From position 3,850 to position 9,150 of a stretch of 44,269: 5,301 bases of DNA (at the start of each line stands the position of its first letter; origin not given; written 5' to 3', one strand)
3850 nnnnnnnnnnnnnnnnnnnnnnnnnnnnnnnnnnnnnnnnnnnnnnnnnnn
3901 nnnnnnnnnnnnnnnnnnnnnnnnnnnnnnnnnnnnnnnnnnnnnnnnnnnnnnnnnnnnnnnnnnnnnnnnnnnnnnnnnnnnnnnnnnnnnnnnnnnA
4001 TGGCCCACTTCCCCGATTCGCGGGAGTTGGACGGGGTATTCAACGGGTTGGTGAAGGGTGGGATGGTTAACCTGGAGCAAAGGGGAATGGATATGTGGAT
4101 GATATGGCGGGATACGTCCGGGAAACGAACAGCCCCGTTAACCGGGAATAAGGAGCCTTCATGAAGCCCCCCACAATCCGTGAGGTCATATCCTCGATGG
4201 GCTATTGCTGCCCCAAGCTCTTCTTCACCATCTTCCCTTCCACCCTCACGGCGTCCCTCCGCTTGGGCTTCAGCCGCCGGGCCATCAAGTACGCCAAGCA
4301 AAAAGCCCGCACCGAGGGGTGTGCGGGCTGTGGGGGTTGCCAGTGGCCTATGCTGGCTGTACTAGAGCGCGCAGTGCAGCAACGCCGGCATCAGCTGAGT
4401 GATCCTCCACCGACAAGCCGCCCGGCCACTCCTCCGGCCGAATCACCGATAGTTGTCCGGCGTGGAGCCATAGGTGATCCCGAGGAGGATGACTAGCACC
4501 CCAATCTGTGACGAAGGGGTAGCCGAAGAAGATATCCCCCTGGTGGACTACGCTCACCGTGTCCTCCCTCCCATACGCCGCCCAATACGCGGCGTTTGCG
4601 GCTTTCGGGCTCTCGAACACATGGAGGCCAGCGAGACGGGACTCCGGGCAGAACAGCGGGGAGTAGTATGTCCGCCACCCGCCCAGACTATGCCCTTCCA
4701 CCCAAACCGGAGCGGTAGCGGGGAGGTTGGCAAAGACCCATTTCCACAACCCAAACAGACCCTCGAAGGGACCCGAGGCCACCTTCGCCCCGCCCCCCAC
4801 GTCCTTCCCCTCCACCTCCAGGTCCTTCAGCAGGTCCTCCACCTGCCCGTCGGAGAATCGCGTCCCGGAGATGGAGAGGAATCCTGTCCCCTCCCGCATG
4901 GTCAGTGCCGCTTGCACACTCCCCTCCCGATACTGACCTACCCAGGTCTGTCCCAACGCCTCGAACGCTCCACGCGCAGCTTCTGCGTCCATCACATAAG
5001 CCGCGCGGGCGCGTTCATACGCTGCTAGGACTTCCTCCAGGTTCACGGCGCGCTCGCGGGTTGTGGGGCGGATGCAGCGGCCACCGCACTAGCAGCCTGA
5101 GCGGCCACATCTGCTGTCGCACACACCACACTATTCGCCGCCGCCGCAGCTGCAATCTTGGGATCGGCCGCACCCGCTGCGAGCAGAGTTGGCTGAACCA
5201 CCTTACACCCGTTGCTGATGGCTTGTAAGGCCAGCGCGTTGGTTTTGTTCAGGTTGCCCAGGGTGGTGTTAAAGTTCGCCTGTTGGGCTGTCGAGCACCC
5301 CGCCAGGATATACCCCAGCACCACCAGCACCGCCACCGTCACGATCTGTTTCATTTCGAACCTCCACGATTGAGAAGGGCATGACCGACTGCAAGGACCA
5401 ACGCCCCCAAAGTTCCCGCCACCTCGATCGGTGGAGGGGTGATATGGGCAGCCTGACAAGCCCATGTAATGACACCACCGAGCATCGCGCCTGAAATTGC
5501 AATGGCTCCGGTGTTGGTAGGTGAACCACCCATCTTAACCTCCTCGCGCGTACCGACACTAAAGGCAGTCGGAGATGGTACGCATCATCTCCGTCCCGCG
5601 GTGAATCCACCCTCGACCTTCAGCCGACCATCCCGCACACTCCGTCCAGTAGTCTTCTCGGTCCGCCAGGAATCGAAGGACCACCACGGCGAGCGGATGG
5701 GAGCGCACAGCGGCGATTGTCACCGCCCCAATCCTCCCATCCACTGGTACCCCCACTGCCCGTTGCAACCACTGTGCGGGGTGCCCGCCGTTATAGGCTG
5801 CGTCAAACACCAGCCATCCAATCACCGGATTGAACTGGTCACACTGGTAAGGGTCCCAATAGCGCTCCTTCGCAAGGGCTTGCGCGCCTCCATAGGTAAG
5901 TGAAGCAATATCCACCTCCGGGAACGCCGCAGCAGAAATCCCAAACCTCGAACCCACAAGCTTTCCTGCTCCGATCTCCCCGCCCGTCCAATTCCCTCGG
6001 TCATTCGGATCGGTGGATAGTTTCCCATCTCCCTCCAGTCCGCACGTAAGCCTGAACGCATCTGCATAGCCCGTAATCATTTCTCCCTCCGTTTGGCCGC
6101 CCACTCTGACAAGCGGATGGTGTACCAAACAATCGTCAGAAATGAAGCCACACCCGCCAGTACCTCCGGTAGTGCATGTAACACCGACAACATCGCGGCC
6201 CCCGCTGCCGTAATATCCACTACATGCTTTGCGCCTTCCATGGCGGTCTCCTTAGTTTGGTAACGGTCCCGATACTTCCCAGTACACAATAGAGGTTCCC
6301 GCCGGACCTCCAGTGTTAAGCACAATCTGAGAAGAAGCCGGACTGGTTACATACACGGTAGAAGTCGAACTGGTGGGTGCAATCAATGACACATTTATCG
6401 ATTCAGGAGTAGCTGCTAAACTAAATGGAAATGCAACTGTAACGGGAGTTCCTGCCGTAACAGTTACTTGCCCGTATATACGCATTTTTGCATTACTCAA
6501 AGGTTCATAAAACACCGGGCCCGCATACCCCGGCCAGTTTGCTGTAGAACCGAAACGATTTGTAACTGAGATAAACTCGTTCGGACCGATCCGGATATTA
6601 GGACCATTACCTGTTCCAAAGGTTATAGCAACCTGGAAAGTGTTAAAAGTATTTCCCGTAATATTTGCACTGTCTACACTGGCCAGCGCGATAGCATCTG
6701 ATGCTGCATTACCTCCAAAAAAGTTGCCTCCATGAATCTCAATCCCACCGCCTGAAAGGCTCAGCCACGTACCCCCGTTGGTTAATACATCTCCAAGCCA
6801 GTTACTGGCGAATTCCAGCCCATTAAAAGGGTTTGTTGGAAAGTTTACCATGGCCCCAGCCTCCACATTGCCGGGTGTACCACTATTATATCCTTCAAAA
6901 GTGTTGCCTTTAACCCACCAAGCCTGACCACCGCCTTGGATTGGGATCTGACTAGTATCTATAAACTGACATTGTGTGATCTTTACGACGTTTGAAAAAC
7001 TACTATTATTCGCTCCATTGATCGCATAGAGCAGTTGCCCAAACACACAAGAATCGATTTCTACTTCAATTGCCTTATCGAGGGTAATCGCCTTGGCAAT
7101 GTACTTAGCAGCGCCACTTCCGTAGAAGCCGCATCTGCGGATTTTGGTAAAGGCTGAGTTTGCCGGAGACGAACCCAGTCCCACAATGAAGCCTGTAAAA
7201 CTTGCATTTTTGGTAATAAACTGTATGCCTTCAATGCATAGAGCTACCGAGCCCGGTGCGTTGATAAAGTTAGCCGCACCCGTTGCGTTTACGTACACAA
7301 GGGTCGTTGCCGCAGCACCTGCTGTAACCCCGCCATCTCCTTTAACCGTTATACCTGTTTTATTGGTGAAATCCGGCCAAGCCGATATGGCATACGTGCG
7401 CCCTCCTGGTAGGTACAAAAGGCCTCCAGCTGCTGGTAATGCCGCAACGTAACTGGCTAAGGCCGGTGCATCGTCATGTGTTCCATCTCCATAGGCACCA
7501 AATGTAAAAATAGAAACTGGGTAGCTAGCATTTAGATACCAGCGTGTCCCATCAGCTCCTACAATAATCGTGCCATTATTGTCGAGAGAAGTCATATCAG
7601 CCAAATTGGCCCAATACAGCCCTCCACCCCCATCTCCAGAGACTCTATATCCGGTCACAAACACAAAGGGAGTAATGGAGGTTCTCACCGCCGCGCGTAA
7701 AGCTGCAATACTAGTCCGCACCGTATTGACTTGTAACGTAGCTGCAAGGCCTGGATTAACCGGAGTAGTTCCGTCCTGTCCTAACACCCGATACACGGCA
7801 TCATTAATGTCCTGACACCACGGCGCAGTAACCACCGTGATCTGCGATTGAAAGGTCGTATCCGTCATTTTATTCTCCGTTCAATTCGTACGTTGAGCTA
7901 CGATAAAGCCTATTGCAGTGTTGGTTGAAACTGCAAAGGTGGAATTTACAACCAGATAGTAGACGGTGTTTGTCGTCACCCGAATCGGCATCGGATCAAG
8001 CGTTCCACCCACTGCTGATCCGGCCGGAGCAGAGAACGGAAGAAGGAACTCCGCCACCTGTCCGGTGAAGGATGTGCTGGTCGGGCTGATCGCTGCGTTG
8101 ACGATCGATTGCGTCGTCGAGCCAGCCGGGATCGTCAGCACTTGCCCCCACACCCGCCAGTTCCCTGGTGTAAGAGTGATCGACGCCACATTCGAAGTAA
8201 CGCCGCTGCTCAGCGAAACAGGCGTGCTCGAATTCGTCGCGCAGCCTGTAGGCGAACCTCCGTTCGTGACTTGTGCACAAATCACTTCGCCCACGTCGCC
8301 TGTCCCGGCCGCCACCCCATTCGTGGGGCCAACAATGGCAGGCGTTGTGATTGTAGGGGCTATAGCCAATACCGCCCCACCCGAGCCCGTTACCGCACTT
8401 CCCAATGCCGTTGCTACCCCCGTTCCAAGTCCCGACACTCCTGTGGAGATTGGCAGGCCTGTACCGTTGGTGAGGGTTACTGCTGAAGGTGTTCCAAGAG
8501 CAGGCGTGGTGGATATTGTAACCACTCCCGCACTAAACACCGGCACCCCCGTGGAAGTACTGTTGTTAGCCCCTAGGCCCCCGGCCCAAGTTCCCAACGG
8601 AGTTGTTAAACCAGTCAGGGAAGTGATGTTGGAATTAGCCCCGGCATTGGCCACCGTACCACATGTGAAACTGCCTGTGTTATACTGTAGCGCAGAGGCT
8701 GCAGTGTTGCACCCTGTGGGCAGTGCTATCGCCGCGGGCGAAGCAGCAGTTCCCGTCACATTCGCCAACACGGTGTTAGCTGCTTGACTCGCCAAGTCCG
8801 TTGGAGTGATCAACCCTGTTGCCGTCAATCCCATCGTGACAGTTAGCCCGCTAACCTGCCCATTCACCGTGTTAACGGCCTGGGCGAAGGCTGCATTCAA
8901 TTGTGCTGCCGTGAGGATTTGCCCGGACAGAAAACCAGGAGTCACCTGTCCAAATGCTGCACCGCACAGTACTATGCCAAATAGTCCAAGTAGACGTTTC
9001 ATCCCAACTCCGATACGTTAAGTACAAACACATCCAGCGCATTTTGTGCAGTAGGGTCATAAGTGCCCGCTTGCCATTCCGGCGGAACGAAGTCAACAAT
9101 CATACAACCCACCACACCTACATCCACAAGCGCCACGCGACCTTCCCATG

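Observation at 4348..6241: Lysis cassette ending in a GHSLGG lipase-like hydrolase coupled to a lipoprotein, with no classical i-spanin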

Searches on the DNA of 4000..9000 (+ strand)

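Call 5: search_dna_similar(query=window:4000-9000:+, collection=phages, mode=distant, max_rows=15)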
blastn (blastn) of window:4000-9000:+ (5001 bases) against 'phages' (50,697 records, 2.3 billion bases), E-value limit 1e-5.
No match.
